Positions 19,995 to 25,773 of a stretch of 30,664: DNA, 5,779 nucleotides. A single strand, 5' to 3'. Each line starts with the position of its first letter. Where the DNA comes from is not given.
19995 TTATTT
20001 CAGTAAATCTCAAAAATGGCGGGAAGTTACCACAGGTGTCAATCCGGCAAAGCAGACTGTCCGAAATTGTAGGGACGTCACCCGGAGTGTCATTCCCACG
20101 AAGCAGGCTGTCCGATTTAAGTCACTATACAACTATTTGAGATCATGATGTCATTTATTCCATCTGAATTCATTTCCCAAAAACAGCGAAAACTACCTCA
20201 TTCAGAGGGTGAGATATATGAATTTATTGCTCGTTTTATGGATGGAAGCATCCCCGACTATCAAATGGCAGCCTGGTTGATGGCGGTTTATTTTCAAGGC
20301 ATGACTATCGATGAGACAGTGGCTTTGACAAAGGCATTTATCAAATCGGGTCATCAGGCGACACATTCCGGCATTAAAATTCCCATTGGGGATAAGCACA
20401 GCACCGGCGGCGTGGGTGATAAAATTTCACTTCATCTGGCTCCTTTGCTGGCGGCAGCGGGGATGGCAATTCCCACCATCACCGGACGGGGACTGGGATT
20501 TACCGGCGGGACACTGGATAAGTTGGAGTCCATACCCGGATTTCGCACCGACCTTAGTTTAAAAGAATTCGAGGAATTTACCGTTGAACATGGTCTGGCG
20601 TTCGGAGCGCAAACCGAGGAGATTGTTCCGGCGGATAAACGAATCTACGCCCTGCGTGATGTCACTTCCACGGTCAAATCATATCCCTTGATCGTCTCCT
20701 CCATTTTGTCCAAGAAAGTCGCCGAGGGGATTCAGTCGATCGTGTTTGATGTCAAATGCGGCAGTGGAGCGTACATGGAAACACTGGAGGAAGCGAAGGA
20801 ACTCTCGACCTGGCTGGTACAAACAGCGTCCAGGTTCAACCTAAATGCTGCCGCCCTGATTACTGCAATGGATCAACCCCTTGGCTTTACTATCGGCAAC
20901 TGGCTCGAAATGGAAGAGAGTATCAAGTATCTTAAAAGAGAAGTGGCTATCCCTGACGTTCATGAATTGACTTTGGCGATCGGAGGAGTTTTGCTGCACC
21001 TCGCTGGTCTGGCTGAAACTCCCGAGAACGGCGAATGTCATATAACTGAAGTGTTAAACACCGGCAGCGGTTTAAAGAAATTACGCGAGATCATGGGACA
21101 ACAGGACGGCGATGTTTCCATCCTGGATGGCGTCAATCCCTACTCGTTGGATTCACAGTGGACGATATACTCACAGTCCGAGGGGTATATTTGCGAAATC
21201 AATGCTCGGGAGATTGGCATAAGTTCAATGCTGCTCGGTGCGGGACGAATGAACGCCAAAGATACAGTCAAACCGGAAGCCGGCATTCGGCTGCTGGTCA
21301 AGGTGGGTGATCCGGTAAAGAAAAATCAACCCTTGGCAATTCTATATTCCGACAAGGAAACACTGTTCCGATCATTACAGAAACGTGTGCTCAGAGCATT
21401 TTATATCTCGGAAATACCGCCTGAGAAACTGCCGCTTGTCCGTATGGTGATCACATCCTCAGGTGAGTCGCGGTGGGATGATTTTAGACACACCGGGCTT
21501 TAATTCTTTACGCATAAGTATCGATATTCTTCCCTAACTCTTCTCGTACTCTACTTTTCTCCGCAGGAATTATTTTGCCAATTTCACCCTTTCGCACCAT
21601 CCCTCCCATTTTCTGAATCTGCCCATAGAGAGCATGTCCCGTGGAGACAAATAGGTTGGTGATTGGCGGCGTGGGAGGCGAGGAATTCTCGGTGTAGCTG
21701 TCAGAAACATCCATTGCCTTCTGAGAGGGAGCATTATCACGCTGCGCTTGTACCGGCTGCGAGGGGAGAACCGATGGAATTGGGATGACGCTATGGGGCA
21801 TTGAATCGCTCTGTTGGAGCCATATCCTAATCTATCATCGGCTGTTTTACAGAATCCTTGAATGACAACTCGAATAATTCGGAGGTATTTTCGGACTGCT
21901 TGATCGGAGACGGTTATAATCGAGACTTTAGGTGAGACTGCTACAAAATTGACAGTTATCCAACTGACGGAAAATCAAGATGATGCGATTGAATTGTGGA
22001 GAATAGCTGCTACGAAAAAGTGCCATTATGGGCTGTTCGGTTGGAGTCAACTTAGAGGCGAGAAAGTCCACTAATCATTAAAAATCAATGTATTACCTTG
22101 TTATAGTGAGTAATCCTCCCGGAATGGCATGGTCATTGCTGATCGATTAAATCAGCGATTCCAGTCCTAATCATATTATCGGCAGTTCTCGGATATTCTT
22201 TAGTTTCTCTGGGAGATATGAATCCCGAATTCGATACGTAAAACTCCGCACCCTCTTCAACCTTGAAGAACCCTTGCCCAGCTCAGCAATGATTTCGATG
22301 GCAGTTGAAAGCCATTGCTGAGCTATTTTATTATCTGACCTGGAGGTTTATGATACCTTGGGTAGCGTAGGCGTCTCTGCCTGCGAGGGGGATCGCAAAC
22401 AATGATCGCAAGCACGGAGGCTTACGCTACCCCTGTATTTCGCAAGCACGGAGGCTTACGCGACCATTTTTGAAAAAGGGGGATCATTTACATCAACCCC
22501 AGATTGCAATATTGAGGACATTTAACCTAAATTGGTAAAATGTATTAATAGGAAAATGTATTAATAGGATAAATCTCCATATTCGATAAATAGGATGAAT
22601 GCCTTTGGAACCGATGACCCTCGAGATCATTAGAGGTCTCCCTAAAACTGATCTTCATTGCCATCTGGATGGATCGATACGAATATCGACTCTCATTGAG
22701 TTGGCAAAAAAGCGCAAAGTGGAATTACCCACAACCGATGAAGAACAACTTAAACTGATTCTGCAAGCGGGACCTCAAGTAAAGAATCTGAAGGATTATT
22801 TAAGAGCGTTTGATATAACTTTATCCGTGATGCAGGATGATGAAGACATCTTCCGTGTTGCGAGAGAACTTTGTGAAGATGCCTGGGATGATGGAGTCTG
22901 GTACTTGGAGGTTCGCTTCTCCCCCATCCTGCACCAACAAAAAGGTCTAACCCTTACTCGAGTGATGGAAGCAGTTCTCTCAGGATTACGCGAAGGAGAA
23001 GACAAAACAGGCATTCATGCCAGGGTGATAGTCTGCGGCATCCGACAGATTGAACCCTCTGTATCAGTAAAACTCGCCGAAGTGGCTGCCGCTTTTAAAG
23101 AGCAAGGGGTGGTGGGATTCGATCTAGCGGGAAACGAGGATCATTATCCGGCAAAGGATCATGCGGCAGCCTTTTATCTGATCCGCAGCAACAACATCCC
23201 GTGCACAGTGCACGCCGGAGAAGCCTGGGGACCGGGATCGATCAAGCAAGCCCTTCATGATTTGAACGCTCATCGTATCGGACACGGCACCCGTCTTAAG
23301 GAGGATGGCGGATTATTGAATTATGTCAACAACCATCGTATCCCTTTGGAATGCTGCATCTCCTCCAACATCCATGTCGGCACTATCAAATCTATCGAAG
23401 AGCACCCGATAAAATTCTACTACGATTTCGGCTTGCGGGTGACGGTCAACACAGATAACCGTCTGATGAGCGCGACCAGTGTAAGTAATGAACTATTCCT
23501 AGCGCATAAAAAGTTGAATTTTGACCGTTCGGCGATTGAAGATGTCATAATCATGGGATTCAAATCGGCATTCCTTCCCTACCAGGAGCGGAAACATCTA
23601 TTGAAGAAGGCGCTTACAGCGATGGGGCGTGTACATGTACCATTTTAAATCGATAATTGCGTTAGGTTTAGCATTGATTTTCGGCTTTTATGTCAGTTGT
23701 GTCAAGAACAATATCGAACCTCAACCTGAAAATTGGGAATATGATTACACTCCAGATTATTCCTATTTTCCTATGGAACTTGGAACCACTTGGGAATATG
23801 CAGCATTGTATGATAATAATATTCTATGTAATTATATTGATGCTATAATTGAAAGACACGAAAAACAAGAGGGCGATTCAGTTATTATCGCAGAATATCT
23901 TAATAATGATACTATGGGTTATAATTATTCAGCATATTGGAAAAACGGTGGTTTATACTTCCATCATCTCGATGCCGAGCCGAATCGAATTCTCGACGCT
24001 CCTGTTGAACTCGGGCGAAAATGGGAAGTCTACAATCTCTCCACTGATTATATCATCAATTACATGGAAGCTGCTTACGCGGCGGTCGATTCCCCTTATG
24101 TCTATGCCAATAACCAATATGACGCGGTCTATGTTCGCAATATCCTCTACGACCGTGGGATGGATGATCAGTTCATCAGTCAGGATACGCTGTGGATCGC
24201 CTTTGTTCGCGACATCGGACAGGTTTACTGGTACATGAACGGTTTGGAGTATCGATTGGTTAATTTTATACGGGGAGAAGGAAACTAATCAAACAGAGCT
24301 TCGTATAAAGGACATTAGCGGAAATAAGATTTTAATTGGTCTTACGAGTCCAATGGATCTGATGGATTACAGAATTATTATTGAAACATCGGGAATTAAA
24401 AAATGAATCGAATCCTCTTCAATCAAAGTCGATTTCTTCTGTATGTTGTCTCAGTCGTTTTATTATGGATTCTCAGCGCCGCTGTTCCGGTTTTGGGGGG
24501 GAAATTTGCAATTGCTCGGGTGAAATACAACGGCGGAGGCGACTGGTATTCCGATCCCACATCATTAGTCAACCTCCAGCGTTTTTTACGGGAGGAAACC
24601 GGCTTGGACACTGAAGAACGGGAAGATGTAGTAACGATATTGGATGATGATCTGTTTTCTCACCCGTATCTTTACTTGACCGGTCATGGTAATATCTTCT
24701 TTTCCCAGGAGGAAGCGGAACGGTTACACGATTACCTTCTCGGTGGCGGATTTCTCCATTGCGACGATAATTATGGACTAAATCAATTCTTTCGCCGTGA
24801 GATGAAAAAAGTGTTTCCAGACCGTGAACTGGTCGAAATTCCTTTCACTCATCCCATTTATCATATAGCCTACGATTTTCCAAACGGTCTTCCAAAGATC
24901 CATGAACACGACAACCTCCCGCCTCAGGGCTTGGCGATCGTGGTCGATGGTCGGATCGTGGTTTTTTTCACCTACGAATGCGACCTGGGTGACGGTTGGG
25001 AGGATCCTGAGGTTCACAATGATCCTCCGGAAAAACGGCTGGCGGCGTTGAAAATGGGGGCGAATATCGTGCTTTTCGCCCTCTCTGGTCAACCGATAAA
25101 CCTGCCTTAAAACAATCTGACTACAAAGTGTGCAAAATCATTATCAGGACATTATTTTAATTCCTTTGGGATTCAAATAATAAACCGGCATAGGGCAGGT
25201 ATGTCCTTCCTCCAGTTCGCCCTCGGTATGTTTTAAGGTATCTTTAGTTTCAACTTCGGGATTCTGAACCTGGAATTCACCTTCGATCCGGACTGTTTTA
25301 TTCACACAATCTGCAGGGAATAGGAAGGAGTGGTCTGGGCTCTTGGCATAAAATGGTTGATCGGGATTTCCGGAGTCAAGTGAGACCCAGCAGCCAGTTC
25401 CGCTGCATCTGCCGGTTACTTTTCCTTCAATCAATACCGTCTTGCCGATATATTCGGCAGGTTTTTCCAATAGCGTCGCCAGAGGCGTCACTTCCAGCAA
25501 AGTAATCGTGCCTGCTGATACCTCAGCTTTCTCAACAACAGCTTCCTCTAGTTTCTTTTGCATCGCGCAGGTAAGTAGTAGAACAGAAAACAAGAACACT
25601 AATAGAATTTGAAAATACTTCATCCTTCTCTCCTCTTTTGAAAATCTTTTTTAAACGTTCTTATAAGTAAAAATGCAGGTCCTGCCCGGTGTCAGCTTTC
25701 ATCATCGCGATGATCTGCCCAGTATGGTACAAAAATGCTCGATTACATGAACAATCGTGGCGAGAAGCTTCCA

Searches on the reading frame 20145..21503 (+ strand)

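Call 6: search_protein_families(library=pfam, proteins=[window:20145-21503:+])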
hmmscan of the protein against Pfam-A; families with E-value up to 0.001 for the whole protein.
window:20145-21503:+ (452 aa): 4 families
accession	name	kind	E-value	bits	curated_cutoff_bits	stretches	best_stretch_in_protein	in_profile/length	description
PF00591.27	Glycos_transf_3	-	1.7e-34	120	27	1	81-308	4-251/253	Glycosyl transferase family, a/b domain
PF07831.19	PYNP_C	-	1e-19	70.4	27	1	348-420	1-73/75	Pyrimidine nucleoside phosphorylase C-terminal domain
PF02885.22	Glycos_trans_3N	-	4.7e-19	68.3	26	1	8-69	2-63/63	Glycosyl transferase family, helical bundle domain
PF00364.28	Biotin_lipoyl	-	0.00047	20.4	22.1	0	377-404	15-40/73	Biotin-requiring enzyme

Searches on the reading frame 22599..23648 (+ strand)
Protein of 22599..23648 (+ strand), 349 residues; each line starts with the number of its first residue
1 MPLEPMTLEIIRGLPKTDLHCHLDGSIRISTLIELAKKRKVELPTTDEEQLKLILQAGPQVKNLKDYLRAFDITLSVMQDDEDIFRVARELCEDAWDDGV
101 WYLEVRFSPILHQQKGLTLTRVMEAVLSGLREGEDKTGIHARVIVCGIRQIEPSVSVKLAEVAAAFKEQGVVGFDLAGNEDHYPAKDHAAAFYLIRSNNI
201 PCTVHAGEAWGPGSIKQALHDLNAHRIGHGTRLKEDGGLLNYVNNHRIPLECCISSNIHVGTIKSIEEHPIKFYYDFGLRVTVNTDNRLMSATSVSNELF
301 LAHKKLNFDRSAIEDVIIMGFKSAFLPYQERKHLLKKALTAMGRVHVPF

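Call 6: search_protein_families(library=pfam, proteins=[window:22599-23648:+])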
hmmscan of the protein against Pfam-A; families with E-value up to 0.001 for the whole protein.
window:22599-23648:+ (349 aa): 1 family
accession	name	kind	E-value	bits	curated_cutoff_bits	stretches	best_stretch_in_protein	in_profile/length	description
PF00962.28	A_deaminase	-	4e-94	315.8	27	1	15-337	1-326/330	Adenosine deaminase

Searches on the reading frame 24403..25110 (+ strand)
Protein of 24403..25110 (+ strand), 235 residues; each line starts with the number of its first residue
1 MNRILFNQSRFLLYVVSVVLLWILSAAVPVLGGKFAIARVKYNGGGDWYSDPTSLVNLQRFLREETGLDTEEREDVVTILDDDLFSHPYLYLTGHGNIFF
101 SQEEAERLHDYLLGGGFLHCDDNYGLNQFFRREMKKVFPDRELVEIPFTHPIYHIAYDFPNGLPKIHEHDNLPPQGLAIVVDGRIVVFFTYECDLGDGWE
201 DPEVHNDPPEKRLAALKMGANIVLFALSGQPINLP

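Call 6: search_protein_families(library=pfam, proteins=[window:24403-25110:+])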
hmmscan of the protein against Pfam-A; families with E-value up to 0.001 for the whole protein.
window:24403-25110:+ (235 aa): 1 family
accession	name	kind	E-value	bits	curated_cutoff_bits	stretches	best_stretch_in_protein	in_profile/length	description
PF13709.12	DUF4159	-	1.2e-67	227.8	25.9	1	37-227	2-202/202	Domain of unknown function (DUF4159)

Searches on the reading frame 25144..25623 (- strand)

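Call 6: search_protein_families(library=pfam, proteins=[window:25144-25623:-])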
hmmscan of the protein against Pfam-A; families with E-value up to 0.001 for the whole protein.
window:25144-25623:- (159 aa): 1 family
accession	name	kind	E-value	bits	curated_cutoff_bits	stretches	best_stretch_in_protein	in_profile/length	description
PF16267.10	DUF4920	-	4.2e-08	33.6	25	1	63-128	13-77/87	Domain of unknown function (DUF4920)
